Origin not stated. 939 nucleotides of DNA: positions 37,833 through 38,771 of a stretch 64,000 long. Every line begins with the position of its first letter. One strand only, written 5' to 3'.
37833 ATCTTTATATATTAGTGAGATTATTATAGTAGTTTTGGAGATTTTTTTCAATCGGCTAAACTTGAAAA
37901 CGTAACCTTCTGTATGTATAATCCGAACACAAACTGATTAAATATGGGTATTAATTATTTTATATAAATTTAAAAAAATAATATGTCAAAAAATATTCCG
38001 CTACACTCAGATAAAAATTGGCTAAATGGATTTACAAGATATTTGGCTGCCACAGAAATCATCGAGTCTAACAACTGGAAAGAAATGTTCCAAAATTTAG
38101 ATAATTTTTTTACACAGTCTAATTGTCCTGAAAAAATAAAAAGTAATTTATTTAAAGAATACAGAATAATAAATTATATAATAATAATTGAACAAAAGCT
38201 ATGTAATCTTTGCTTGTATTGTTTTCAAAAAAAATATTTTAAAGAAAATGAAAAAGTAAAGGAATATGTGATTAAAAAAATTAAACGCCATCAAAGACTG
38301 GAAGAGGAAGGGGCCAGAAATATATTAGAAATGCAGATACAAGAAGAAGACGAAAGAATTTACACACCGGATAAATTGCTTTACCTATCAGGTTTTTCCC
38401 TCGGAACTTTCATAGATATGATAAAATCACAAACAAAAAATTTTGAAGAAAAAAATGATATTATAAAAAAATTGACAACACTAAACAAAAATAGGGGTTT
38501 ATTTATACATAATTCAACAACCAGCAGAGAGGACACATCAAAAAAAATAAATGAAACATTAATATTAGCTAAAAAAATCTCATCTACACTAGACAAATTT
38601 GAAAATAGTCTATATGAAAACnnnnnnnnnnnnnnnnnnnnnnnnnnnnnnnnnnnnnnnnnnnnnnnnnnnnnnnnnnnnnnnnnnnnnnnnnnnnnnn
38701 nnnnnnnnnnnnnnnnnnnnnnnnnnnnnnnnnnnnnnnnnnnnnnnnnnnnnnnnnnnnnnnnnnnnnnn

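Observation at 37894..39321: AT-rich two-gene insertion (HEPN-like R-x4-H protein + DUF4365-like nuclease-fold protein) inside the glycolytic cluster: candidate toxin/defence module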

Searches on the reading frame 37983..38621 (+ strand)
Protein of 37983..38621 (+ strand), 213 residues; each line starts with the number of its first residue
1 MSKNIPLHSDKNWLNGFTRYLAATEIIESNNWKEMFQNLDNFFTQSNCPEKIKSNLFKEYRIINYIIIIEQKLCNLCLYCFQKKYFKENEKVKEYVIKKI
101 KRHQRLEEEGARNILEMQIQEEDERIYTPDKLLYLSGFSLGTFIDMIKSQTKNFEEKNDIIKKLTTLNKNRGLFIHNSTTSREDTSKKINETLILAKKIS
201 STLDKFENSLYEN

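Call 4: search_protein_families(library=pfam, proteins=[window:37983-38621:+], max_evalue=10)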
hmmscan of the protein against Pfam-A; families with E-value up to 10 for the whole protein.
window:37983-38621:+ (213 aa): 2 families
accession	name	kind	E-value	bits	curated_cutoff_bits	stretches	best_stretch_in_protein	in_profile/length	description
PF13459.11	Fer4_15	-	0.24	12.6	22.4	1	67-102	1-34/66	4Fe-4S single cluster domain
PF03993.17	DUF349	-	1.9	9.3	23.9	1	148-170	26-48/75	Domain of Unknown Function (DUF349)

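Call 5: search_protein_families(library=padloc, proteins=[window:37983-38621:+], max_evalue=10)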
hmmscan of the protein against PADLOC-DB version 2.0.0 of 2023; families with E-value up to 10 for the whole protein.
window:37983-38621:+ (213 aa): 0 families

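Call 8: search_protein_families(library=ncbifam, proteins=[window:37983-38621:+], max_evalue=0.01)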
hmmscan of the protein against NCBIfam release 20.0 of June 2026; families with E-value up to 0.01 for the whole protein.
window:37983-38621:+ (213 aa): 0 families

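Call 9: find_homologous_proteins(query=window:37983-38621:+, max_evalue=0.001)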
Query window:37983-38621:+ (213 aa): 1 proteins with E <= 0.001 among 182 candidates.
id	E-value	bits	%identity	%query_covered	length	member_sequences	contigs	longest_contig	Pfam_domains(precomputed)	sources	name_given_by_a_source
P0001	1.5e-133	461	100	100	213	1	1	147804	-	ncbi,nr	ncbi:MAG: hypothetical protein GF349_00515 [Candidatus Magasanikbacteria bacterium]|nr:hypothetical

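Call 32: predict_structure(protein=window:37983-38621:+)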
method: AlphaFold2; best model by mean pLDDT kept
length: 213 residues; sequences in the alignment: 1
mean_pLDDT: 53.5   pTM: 0.50
mean pLDDT of the five models: 53.5, 51.6, 51.5, 49.3, 49.0
residues with pLDDT >= 90: 0; 70-90: 35; 50-70: 85; < 50: 93
segments of 3 or more residues with pLDDT < 50: 1-8, 18-32, 81-138, 175-181
pLDDT, mean of each block of 10 residues (from residue 1): 42 50 41 56 69 66 66 59 45 43 39 29 28 36 60 63 75 48 65 77 67 49
secondary structure, 60 per line:
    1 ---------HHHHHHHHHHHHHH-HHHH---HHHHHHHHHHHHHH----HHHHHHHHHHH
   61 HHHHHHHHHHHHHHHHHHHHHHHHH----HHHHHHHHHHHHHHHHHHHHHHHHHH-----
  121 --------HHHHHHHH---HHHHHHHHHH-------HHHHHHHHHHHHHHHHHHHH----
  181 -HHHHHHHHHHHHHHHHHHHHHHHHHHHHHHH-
elements in order: H10-23 H25-28 H32-45 H50-85 H90-115 H129-136 H140-149 H157-176 H182-212

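Call 34: search_protein_representatives(protein=window:37983-38621:+)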
Query: 213 residues. Proteins with E-value up to 0.001 (for the whole library): 66; up to 1e-10: 37; up to 1e-30: 3. The best 66 are listed.
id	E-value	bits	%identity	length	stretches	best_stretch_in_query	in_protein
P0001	4.7e-134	460.7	100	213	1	1-213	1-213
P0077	1.6e-42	161.9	41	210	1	4-207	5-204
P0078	2.1e-38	148.5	40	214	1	3-198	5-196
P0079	1.4e-25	106.6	31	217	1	5-205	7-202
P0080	3.1e-25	105.5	34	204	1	1-201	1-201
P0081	1.8e-24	103.0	33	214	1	1-206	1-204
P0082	9.6e-24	100.6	33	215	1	2-208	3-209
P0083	1.1e-23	100.4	35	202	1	16-203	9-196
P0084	5.7e-23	98.1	36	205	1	5-204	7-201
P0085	5.7e-23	98.1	31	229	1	3-192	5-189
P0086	7.1e-23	97.8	32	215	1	5-208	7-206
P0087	1.1e-22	97.1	36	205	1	5-206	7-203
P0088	1.1e-21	93.9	33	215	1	6-203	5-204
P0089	4.0e-21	92.0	34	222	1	4-206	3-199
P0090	6.6e-21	91.4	30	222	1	1-205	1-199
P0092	1.2e-19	87.2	32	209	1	5-202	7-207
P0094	4.4e-19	85.4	32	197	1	3-201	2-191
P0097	3.8e-18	82.3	32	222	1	5-205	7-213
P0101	2.4e-15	73.2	29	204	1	4-200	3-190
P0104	7.8e-15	71.5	26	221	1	5-202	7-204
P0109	6.3e-12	62.0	28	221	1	8-191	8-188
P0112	8.8e-11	58.3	30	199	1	7-200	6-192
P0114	1.9e-10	57.2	27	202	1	3-206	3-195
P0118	1.0e-09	54.8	25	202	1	3-202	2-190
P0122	1.7e-08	50.8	27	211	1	7-203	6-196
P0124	3.4e-08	49.8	26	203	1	7-192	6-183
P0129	2.8e-07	46.9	29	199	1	12-184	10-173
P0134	3.5e-06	43.3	27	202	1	15-197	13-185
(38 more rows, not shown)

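Call 36: search_protein_families(library=pfam, alignment_id=A2, max_evalue=1)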
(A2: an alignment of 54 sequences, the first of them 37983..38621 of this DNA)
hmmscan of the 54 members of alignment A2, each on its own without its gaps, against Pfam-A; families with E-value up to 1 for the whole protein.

A. member 1, window:37983-38621:+ (213 aa): 1 family
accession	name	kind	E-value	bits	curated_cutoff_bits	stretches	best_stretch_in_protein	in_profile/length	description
PF13459.11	Fer4_15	-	0.24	12.6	22.4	1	67-102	1-34/66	4Fe-4S single cluster domain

B. families by the number of members that match (of 54 scanned): 53 families (the first 25 are shown)
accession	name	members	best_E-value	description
PF18735.6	HEPN_RiboL-PSP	4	0.0075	RiboL-PSP-HEPN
PF12358.13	DUF3644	2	0.0048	Domain of unknown function (DUF3644)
PF18739.6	HEPN_Apea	2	0.06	Apea-like HEPN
PF20653.3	COG6_C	1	0.00028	Conserved Oligomeric Golgi complex subunit 6, C-terminal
PF13239.11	2TM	1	0.0015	2TM domain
PF06589.16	CRA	1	0.0051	Circumsporozoite-related antigen (CRA)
PF11873.13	Mltc_N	1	0.0072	Membrane-bound lytic murein transglycosylase C, N-terminal domain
PF09659.15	Cas_Csm6_HEPN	1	0.0091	Cas_Csm6 HEPN domain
PF24862.1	SUS_EPBD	1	0.014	Sucrose synthase EPBD domain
PF18032.6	FRP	1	0.014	Photoprotection regulator fluorescence recovery protein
PF12844.13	HTH_19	1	0.014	Helix-turn-helix domain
PF16718.10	IFS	1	0.016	Immunity factor for SPN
PF11849.14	DUF3369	1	0.018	Domain of unknown function (DUF3369)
PF06105.17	Aph-1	1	0.018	Aph-1 protein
PF11554.13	DUF3232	1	0.02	Protein of unknown function (DUF3232)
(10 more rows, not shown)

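Call 37: search_solved_structures(query=A2, max_evalue=10, show_alignments=3)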
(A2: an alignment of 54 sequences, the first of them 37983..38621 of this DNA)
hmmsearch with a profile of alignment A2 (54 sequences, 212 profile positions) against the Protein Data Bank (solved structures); distinct sequences matched with E-value up to 10: 1.
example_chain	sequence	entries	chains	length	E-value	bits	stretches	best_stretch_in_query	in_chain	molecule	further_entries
36ro_C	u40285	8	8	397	1.3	11.6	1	73-127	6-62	DNA-directed RNA polymerase subunit Rpo1C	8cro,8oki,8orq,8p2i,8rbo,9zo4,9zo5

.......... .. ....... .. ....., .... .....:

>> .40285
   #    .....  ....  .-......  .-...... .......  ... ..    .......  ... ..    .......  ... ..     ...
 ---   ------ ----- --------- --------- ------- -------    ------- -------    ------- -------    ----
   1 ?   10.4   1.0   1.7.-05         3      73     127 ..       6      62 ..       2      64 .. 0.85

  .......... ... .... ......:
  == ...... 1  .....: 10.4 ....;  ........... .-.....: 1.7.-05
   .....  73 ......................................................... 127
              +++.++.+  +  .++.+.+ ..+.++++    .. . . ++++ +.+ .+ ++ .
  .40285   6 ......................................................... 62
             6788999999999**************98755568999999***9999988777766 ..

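Call 39: find_homologous_proteins(query=A2, max_evalue=0.001)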
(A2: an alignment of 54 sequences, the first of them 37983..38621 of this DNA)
Query A2 (54 sequences) (213 aa, profile of the alignment): 3 proteins with E <= 0.001 among 4042 candidates.
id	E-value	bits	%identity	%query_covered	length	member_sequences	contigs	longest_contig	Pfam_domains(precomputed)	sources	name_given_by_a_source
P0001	3.1e-64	234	100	100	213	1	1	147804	-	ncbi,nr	ncbi:MAG: hypothetical protein GF349_00515 [Candidatus Magasanikbacteria bacterium]|nr:hypothetical 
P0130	2.7e-47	179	22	84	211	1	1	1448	-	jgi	-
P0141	4.8e-44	168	23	92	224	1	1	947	-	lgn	-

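Call 40: find_encoding_contigs(protein=P0077, flank=4000, max_places=3)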
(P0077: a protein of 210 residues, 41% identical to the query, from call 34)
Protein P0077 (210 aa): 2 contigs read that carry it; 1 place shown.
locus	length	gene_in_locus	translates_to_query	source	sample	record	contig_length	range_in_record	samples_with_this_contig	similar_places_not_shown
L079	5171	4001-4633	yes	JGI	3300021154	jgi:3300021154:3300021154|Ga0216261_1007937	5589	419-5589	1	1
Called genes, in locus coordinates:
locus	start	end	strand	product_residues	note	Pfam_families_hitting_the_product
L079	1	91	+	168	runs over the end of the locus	?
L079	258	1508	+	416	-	PF01041:DegT_DnrJ_EryC1, PF00266:Aminotran_5 (weak), PF01041:DegT_DnrJ_EryC1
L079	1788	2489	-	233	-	PF04986:Y2_Tnp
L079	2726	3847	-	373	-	PF17764:PriA_3primeBD, PF00270:DEAD, PF04851:ResIII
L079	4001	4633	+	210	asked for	-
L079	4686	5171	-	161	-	?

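Call 41: find_encoding_contigs(protein=P0078, flank=4000, max_places=3)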
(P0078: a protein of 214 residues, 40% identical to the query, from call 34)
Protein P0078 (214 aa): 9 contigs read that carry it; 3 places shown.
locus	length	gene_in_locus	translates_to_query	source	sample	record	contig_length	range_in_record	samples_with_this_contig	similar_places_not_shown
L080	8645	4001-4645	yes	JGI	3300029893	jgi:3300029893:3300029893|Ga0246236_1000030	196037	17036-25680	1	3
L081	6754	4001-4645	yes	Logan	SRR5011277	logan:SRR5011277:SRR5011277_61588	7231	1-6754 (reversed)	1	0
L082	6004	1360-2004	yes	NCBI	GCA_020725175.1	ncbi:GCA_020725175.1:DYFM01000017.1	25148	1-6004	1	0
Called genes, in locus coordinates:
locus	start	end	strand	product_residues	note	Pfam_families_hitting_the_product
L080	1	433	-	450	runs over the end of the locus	PF00753:Lactamase_B, PF12706:Lactamase_B_2 (weak), PF16661:Lactamase_B_6, PF10996:Beta-Casp, PF07521:RMMBL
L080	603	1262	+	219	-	-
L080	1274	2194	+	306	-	PF01544:CorA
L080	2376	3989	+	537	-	PF03023:MurJ, PF01943:Polysacc_synt (weak)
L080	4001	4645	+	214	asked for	-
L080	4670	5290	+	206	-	PF12686:DUF3800 (weak)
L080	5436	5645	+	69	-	-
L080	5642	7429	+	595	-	PF00009:GTP_EFTU, PF01926:MMR_HSR1 (faint), PF03144:GTP_EFTU_D2, PF00679:EFG_C, PF06421:LepA_C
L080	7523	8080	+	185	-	PF13302:Acetyltransf_3, PF00583:Acetyltransf_1 (weak), PF13523:Acetyltransf_8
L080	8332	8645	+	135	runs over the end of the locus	-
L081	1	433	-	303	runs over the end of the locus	?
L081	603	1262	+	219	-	-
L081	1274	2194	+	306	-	PF01544:CorA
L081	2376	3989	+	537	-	PF03023:MurJ, PF01943:Polysacc_synt (weak)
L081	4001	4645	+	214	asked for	-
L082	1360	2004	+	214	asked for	-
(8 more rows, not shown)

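Call 42: find_encoding_contigs(protein=P0079, flank=3000, max_places=3)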
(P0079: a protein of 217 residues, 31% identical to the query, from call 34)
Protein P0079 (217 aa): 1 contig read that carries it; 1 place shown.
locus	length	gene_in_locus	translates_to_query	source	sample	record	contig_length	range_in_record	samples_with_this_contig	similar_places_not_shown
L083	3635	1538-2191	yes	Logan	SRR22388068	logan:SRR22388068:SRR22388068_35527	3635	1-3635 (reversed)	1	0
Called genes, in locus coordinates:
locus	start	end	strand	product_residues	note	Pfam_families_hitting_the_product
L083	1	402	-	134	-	?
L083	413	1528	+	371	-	PF00989:PAS, PF08448:PAS_4 (weak), PF13426:PAS_9, PF04542:Sigma70_r2, PF08281:Sigma70_r4_2, PF00196:GerE (weak), PF04545:Sigma70_r4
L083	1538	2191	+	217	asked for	-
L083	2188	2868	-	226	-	-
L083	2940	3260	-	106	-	-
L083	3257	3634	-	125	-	?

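Call 43: find_encoding_contigs(protein=P0080, flank=3000, max_places=3)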
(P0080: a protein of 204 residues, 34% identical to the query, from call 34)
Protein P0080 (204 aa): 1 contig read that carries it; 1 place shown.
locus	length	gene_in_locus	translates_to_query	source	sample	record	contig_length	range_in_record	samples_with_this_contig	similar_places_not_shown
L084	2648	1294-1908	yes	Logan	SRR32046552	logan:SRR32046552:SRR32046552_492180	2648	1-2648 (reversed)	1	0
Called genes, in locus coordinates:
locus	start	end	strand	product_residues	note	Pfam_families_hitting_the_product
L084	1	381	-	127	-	?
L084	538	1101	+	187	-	PF01872:RibD_C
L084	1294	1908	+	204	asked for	-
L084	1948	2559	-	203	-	-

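Call 44: find_encoding_contigs(protein=P0082, flank=3000, max_places=3)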
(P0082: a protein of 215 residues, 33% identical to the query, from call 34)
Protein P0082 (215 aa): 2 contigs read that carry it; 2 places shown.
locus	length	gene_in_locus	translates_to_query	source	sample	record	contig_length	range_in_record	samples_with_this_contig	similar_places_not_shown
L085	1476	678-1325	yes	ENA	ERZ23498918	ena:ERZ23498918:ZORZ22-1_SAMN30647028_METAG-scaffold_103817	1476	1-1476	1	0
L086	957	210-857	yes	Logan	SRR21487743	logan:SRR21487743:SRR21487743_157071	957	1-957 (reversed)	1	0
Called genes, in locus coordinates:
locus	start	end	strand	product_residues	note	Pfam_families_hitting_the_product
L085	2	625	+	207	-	?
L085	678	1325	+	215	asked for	-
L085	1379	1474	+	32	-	?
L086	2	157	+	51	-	?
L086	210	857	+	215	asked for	-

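Call 65: search_dna_similar(query=window:37983-38621:+, collection=phages, mode=protein, max_evalue=0.01, max_rows=15)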
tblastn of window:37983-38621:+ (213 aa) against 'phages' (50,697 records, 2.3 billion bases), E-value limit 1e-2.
No match.

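Call 66: list_cluster_members(proteins=[P0081, P0083, P0084, P0086, P0088, P0089, P0090, P0092, P0094, P0097])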
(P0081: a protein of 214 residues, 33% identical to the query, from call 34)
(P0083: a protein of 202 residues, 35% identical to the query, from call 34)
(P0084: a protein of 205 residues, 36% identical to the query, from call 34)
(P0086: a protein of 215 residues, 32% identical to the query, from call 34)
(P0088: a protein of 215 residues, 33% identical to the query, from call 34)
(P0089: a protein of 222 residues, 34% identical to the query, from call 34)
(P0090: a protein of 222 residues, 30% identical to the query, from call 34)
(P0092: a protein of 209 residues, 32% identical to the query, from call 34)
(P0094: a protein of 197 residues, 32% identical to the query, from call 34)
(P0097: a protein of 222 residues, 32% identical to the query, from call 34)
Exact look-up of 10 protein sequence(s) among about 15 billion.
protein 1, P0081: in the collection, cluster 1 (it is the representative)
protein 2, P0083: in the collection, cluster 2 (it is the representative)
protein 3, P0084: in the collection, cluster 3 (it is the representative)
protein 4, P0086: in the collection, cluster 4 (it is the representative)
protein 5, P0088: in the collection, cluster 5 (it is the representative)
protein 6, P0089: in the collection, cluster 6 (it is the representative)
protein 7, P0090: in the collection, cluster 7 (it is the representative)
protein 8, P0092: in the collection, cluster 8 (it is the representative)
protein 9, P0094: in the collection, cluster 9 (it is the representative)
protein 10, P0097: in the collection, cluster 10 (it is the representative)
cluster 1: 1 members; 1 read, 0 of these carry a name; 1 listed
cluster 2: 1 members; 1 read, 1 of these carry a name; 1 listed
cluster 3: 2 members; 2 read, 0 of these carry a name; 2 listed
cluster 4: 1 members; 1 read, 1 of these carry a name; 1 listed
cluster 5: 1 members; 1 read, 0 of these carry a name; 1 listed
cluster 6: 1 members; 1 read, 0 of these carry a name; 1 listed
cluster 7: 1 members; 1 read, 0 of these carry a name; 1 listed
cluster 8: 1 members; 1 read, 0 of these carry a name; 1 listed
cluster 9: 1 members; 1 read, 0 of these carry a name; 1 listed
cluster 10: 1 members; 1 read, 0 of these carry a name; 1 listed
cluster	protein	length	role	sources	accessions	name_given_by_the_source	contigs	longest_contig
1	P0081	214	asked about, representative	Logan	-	-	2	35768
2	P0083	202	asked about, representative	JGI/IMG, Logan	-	hypothetical protein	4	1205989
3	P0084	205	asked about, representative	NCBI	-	-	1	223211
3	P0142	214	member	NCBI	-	-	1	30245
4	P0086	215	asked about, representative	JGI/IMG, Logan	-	hypothetical protein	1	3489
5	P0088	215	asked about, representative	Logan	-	-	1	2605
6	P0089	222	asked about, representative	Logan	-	-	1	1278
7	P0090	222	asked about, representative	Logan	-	-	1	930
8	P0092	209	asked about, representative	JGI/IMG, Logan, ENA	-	-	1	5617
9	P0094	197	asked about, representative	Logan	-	-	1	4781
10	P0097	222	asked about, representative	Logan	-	-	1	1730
